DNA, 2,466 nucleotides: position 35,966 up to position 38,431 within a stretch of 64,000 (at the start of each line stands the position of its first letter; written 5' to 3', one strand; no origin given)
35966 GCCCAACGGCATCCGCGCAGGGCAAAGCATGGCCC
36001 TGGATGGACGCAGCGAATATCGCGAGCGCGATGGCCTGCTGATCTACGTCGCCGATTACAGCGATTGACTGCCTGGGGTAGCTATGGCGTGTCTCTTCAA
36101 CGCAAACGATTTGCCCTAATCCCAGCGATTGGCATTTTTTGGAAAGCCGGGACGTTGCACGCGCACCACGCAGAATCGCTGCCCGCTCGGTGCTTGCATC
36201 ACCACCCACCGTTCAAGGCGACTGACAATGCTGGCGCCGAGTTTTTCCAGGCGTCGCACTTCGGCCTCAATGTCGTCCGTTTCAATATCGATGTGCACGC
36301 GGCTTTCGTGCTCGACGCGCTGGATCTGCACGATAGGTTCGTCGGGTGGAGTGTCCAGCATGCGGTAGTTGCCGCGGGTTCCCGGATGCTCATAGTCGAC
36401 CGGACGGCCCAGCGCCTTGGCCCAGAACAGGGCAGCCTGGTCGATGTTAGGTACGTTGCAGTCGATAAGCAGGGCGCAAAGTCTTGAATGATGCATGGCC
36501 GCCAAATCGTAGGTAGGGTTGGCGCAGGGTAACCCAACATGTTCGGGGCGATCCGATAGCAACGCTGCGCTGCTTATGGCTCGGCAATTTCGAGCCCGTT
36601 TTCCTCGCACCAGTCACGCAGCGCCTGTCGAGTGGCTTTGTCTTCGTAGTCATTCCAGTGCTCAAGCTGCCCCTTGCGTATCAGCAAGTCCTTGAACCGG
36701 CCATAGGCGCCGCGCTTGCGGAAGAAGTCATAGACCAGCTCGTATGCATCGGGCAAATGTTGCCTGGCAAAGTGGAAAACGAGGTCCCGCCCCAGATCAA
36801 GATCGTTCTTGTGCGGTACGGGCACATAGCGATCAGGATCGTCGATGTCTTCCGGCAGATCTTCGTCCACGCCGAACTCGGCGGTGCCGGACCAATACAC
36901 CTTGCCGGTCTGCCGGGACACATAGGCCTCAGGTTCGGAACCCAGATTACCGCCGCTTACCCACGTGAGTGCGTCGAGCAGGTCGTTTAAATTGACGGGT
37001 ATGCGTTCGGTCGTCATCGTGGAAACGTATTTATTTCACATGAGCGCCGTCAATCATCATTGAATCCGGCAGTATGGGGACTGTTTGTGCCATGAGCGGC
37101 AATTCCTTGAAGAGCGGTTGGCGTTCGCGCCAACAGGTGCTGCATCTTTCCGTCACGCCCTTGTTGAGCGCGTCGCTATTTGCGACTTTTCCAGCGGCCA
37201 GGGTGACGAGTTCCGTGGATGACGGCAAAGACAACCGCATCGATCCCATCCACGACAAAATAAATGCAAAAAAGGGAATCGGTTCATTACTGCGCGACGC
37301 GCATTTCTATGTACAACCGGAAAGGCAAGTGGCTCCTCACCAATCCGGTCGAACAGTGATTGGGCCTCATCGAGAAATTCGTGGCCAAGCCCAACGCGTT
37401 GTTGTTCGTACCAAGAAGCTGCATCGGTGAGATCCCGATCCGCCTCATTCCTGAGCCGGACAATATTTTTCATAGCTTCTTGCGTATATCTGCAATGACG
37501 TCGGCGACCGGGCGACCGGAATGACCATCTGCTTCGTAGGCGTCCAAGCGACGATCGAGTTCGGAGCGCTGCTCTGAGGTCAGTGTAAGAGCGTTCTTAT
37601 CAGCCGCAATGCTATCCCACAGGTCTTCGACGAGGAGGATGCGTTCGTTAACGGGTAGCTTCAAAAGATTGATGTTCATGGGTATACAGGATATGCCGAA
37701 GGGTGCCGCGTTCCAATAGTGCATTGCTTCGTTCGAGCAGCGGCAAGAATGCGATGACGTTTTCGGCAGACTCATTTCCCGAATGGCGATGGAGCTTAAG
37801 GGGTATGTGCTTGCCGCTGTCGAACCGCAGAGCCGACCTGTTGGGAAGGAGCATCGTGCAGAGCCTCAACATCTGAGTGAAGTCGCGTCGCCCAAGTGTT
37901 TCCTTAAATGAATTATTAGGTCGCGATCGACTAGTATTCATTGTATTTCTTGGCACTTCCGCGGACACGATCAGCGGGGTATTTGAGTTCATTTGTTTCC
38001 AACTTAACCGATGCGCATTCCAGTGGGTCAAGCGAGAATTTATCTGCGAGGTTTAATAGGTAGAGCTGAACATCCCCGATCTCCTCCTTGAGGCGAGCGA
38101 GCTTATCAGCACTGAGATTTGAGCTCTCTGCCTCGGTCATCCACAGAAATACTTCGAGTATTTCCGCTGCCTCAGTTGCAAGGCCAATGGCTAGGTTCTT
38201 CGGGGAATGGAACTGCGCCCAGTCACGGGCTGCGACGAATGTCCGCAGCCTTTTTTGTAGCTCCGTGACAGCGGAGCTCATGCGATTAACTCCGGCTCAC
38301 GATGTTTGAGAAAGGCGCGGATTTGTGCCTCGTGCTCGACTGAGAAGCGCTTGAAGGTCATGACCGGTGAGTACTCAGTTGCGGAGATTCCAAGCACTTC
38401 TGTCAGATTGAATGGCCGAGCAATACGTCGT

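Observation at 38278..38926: Antitoxin-like gene, unknown 138-aa gene and MazG-like NTP pyrophosphohydrolase form a translationally coupled cassette reminiscent of mazE-mazF-mazG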

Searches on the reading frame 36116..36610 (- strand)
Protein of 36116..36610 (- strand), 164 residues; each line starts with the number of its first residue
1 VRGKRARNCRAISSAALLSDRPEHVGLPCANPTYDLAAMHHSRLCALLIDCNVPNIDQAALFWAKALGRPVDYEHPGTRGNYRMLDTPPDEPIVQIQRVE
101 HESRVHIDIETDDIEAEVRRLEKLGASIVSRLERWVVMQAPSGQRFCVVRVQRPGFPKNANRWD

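Call 4: search_protein_families(library=pfam, proteins=[window:36116-36610:-], max_evalue=0.1)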
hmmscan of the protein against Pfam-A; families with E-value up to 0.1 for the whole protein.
window:36116-36610:- (164 aa): 3 families
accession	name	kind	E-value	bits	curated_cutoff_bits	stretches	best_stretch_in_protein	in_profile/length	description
PF18029.7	Glyoxalase_6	-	1.2e-20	74.5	23.6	1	49-149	4-106/106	Glyoxalase-like domain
PF00903.31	Glyoxalase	-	0.00011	23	20.6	1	52-134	8-101/121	Glyoxalase/Bleomycin resistance protein/Dioxygenase superfamily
PF13669.12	Glyoxalase_4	-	0.0058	17.3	27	0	100-131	65-96/109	Glyoxalase/Bleomycin resistance protein/Dioxygenase superfamily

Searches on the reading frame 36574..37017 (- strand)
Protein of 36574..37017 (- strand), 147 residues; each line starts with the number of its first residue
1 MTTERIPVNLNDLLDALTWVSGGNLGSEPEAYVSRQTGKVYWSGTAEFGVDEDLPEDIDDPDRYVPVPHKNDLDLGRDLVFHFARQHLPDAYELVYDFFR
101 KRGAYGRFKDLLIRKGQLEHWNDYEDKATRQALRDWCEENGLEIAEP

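Call 4: search_protein_families(library=pfam, proteins=[window:36574-37017:-], max_evalue=0.1)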
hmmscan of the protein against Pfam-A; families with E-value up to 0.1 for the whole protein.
window:36574-37017:- (147 aa): 1 family
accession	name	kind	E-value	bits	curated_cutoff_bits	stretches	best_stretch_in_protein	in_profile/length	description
PF03682.18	UPF0158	-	8.4e-05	23.1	21.1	1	29-144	22-141/157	Uncharacterised protein family (UPF0158)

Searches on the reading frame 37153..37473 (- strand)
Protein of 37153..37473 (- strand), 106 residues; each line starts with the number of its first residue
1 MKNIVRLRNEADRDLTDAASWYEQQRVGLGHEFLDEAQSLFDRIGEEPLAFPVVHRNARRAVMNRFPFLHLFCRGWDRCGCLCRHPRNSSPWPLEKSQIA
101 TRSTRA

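Call 4: search_protein_families(library=pfam, proteins=[window:37153-37473:-], max_evalue=0.1)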
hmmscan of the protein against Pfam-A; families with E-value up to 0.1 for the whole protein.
window:37153-37473:- (106 aa): 1 family
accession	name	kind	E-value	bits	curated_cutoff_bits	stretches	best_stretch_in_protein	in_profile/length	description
PF05016.21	ParE_toxin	-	0.03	15.3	23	1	5-53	1-48/89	ParE toxin of type II toxin-antitoxin system, parDE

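Call 6: search_protein_families(library=ncbifam, proteins=[window:37153-37473:-], max_evalue=0.1)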
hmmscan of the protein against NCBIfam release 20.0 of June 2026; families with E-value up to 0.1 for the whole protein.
window:37153-37473:- (106 aa): 0 families

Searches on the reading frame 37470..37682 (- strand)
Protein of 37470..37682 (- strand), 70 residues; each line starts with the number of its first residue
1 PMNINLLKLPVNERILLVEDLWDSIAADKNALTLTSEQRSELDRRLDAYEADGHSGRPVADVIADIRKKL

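Call 4: search_protein_families(library=pfam, proteins=[window:37470-37682:-], max_evalue=0.1)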
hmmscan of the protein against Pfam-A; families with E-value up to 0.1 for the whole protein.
window:37470-37682:- (70 aa): 1 family
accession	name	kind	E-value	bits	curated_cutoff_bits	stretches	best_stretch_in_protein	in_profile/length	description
PF09720.15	Unstab_antitox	-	2.2e-16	60.1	23.3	1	8-62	1-54/54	Putative addiction module component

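Call 6: search_protein_families(library=ncbifam, proteins=[window:37470-37682:-], max_evalue=0.1)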
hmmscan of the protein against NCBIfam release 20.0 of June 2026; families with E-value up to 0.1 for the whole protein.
window:37470-37682:- (70 aa): 2 families
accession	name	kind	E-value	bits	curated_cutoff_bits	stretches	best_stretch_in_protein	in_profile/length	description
TIGR02574.1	stabl_TIGR02574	hypoth_equivalog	1.6e-21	76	31.9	1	6-68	2-64/65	putative addiction module component, TIGR02574 family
NF045881.1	PLipidMtase_Agro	equivalog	0.0099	15.4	250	1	4-51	129-176/197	phospholipid N-methyltransferase PmtA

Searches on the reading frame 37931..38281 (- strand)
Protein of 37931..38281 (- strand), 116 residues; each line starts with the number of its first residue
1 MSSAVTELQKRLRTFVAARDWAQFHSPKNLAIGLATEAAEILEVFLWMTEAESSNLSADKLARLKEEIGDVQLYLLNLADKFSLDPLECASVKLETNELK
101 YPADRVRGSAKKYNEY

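Call 4: search_protein_families(library=pfam, proteins=[window:37931-38281:-], max_evalue=0.1)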
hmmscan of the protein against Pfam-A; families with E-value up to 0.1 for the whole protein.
window:37931-38281:- (116 aa): 2 families
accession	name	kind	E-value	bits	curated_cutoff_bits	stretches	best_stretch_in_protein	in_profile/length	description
PF12643.12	MazG-like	-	1.9e-10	41.2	27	1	36-115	5-84/85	MazG-like family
PF03819.22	MazG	-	0.058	14.1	22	1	27-80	3-45/74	MazG nucleotide pyrophosphohydrolase domain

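Call 6: search_protein_families(library=ncbifam, proteins=[window:37931-38281:-], max_evalue=0.1)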
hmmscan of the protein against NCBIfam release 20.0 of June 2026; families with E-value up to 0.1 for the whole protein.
window:37931-38281:- (116 aa): 0 families

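Call 39: search_protein_families(library=padloc, proteins=[window:37931-38281:-], max_evalue=0.1)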
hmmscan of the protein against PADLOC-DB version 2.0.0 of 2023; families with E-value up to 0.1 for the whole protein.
window:37931-38281:- (116 aa): 0 families

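Call 40: search_protein_families(library=phrogs, proteins=[window:37931-38281:-], max_evalue=0.1)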
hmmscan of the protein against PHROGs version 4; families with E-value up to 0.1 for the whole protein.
window:37931-38281:- (116 aa): 5 families
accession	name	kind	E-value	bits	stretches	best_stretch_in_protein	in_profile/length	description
phrog_3301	-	other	1.5e-12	48.8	1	2-103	47-163/169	pyrophosphatase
phrog_9147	-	unknown function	3e-05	24.8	1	25-109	19-104/204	-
phrog_229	-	other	0.00015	22.1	1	30-80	278-324/533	MazG-like pyrophosphatase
phrog_11255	-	unknown function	0.069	14.1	0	41-65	20-44/60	-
phrog_715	-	other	0.096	14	0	5-91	6-95/123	MazG-like pyrophosphatase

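Call 41: search_solved_structures(query=window:37931-38281:-, max_evalue=1, show_alignments=3)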
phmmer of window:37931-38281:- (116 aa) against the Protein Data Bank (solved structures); distinct sequences matched with E-value up to 1: 7.
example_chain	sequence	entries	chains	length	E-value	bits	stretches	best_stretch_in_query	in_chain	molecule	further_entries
4qgp_A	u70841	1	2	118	5.7e-21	78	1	6-107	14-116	pyrophosphatase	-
2a3q_A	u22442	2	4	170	7.7e-19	71.2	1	9-115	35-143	hypothetical protein | Protein RS21-C6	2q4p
6sqw_A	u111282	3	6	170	7.7e-19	71.2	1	9-115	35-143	dCTP pyrophosphatase 1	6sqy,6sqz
7mu5_A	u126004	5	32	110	3e-15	59.6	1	9-102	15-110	dCTP pyrophosphatase 1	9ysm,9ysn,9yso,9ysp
2oie_A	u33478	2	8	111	6.5e-14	55.3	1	9-97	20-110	RS21-C6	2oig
4dk4_A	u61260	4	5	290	0.021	18.4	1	4-76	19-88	Deoxyuridine triphosphatase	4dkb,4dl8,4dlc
4dk2_A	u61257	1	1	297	0.023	18.2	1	4-76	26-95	Deoxyuridine triphosphatase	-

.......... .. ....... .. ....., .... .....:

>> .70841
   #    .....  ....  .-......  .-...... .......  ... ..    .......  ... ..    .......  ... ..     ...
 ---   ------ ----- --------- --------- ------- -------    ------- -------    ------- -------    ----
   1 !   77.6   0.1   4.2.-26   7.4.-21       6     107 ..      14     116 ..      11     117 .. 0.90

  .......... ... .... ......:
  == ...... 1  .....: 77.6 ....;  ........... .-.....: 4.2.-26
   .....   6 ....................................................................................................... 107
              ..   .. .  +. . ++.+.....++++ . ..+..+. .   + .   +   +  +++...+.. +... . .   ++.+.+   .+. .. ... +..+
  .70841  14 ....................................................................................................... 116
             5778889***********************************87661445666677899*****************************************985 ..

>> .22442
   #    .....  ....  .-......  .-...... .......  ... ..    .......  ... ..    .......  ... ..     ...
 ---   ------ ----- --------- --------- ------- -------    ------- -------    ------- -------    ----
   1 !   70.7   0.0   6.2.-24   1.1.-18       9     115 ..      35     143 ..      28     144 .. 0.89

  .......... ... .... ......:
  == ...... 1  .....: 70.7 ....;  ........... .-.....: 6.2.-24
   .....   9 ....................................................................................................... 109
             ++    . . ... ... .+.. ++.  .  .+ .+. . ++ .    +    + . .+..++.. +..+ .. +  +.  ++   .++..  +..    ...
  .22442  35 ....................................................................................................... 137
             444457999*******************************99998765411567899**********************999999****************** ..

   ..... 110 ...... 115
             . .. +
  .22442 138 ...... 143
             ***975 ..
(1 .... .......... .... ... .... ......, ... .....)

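Call 66: find_homologous_proteins(query=window:37931-38281:-, max_evalue=1e-10)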
Query window:37931-38281:- (116 aa): 1085 proteins with E <= 1e-10 among 1098 candidates; the best 120 are listed.
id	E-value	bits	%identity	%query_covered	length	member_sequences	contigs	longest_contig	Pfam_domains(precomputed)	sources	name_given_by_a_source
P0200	4.6e-67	241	99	100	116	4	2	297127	PF12643.13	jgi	jgi:NTP pyrophosphatase (non-canonical NTP hydrolase)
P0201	5.0e-56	205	82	98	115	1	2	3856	PF12643.13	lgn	-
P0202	6.5e-56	205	82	98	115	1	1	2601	PF12643.13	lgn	-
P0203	3.2e-55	203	82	98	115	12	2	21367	PF12643.13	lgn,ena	-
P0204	4.5e-55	202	83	97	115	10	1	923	PF12643.13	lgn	-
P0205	5.5e-54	199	82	98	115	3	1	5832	PF12643.13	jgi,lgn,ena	jgi:NTP pyrophosphatase (non-canonical NTP hydrolase)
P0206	2.6e-53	196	79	98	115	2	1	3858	PF12643.13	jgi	-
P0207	1.1e-52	195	79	98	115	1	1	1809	PF12643.13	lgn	-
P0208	5.6e-52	192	76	98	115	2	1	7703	PF12643.13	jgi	-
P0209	1.5e-49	184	76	97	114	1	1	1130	PF12643.13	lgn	-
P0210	2.9e-47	177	76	94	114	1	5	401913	PF12643.13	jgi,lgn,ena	-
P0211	7.9e-47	176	72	98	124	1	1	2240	PF12643.13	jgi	jgi:dCTP diphosphatase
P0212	1.9e-46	174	69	98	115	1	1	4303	PF12643.13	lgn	-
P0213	5.5e-46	173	71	98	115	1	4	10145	PF12643.13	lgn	-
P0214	3.8e-45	170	71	100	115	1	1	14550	PF12643.13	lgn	-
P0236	1.0e-38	150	64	95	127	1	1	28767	PF12643.13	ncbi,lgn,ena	-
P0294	1.1e-35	140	59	94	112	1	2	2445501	PF12643.13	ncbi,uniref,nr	ncbi:nucleotide pyrophosphohydrolase [Dissulfurispira thermophila]|uniref:Nucleotide pyrophosphohydr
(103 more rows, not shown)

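Call 67: find_encoding_contigs(protein=P0210, flank=3500, max_places=2)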
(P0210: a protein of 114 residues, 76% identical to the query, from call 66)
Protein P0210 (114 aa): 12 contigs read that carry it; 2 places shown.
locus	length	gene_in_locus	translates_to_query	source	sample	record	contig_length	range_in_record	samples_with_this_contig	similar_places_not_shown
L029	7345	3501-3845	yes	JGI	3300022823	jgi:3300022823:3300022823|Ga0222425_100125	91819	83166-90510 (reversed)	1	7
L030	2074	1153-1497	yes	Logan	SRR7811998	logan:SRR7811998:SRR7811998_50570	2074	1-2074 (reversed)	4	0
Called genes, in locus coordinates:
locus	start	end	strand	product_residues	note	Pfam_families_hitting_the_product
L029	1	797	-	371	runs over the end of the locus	PF05222:AlaDh_PNT_N, PF07992:Pyr_redox_2 (faint), PF01262:AlaDh_PNT_C, PF02826:2-Hacid_dh_C (weak)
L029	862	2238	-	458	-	PF00202:Aminotran_3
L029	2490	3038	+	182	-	PF12844:HTH_19 (weak), PF13560:HTH_31, PF01381:HTH_3, PF07883:Cupin_2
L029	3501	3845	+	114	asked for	PF12643:MazG-like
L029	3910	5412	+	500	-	PF00171:Aldedh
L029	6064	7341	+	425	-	PF00083:Sugar_tr, PF07690:MFS_1, PF00083:Sugar_tr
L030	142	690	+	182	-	PF12844:HTH_19 (weak), PF13560:HTH_31, PF01381:HTH_3, PF07883:Cupin_2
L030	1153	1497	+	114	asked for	PF12643:MazG-like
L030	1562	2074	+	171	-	?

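Call 68: find_encoding_contigs(protein=P0236, flank=3500, max_places=1)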
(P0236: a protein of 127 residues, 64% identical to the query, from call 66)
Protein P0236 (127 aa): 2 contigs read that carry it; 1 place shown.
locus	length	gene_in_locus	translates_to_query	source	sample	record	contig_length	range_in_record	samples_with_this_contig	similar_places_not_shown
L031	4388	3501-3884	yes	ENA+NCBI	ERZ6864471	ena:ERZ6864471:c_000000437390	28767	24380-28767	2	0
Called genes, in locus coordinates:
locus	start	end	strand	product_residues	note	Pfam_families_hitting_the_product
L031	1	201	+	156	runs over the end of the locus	PF00581:Rhodanese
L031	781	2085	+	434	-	PF03721:UDPG_MGDP_dh_N, PF00984:UDPG_MGDP_dh, PF03720:UDPG_MGDP_dh_C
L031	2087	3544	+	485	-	PF01425:Amidase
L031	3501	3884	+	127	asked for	PF12643:MazG-like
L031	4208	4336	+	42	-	-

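Call 69: find_encoding_contigs(protein=P0294, flank=3500, max_places=1)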
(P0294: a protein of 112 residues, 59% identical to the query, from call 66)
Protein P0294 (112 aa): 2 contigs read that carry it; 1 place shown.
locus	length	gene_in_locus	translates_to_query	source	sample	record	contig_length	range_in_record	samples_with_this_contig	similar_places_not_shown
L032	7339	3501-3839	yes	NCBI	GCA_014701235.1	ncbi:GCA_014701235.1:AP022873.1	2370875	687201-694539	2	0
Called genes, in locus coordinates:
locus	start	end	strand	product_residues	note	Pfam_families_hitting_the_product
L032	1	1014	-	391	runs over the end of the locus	PF01609:DDE_Tnp_1, PF13701:DDE_Tnp_1_4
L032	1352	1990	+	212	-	-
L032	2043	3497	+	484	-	PF01425:Amidase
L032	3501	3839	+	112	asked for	PF12643:MazG-like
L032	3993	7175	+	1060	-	PF02384:N6_Mtase, PF07669:Eco57I (faint), PF18135:Type_ISP_C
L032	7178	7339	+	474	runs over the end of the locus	PF02934:GatB_N, PF02637:GatB_Yqey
